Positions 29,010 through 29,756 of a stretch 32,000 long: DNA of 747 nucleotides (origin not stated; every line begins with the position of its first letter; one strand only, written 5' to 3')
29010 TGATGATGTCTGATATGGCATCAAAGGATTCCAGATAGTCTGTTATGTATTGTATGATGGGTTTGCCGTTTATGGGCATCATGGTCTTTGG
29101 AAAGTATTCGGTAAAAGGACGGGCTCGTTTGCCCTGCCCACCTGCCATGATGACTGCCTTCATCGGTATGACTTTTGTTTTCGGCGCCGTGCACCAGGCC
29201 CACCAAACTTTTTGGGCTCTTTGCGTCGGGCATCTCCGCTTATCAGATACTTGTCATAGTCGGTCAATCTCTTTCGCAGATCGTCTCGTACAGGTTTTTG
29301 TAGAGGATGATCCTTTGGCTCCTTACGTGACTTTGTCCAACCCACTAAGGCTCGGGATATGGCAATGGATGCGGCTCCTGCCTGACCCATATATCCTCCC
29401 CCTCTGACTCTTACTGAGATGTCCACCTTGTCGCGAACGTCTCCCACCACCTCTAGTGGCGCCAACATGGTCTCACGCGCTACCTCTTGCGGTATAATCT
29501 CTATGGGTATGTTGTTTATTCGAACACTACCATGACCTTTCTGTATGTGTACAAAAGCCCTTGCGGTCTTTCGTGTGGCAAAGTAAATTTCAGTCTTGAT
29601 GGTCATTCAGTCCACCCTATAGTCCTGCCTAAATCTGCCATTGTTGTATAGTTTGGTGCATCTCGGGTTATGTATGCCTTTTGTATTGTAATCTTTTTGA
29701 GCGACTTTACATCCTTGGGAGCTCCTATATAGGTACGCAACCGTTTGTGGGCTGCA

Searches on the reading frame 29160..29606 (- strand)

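Call 79: search_protein_families(library=pfam, proteins=[window:29160-29606:-], max_evalue=0.0001)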
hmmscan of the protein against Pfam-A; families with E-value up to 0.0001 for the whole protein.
window:29160-29606:- (148 aa): 1 family
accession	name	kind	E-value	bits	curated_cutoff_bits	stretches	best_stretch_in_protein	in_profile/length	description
PF00380.25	Ribosomal_S9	-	2.1e-35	122.3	22.5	1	11-148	2-121/121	Ribosomal protein S9/S16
